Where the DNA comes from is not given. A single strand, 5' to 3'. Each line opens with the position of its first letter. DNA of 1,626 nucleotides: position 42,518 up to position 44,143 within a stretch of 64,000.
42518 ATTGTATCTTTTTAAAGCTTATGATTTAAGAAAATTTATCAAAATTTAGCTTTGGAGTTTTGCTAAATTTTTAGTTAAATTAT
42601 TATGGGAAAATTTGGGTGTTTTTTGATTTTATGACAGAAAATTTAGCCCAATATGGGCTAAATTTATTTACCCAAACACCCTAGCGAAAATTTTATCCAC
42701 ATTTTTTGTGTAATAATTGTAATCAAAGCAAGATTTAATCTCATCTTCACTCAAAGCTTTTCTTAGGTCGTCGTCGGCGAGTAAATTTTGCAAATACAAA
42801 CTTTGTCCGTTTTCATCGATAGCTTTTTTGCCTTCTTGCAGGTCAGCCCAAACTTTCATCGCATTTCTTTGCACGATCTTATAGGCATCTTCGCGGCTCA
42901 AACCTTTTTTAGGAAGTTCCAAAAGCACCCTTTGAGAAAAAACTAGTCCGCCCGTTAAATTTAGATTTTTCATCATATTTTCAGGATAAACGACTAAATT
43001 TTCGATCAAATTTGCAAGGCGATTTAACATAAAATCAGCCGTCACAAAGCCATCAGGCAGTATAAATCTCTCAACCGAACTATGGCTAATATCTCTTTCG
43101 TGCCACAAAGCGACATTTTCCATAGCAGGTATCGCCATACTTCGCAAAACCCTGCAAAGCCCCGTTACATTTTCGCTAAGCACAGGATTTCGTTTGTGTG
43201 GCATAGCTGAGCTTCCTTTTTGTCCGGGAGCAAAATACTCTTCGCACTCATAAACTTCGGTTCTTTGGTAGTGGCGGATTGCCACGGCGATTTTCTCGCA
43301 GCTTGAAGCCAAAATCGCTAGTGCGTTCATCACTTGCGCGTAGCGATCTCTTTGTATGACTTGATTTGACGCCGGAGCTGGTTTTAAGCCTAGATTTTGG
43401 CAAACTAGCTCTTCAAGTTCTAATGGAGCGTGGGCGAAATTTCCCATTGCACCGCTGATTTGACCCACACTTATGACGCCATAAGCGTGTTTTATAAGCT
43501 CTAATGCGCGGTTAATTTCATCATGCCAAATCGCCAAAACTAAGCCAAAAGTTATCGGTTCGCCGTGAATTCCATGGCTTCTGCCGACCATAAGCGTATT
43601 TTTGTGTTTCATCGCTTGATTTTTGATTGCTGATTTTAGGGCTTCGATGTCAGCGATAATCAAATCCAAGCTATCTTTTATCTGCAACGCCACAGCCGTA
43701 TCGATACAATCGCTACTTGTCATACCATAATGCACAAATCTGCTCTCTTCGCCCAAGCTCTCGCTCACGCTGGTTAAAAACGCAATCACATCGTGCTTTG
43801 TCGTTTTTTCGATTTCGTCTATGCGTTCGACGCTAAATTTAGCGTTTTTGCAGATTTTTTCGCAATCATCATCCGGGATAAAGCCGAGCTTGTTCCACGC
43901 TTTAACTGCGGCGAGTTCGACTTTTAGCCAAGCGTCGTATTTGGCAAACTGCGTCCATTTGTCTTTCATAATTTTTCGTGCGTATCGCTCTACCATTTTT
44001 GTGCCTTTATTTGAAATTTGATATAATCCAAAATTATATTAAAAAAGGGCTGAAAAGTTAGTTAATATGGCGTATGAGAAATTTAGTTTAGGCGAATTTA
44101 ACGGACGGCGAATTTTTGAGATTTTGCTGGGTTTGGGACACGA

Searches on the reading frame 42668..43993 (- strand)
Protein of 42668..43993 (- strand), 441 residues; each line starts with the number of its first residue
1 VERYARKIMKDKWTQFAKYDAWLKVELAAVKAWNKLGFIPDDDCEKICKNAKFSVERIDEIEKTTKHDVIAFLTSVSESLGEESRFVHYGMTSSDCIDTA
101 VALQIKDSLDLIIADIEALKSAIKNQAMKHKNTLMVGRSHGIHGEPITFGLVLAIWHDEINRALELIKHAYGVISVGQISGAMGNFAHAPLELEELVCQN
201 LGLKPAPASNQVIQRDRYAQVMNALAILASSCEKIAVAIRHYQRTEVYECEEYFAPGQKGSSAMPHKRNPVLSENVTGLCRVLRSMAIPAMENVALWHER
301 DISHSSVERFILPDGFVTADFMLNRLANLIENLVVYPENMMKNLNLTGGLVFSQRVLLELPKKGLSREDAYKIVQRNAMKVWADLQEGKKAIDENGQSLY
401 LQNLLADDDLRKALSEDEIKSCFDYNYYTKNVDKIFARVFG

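Call 77: search_protein_families(library=pfam, proteins=[window:42668-43993:-], max_evalue=0.001)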
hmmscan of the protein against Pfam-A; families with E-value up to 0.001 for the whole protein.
window:42668-43993:- (441 aa): 2 families
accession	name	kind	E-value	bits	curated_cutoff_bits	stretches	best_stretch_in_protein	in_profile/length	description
PF00206.25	Lyase_1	-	1.3e-52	179.6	27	1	9-281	10-308/312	Lyase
PF10397.14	ADSL_C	-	4.3e-25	88.3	32.7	1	349-439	1-79/79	Adenylosuccinate lyase C-terminus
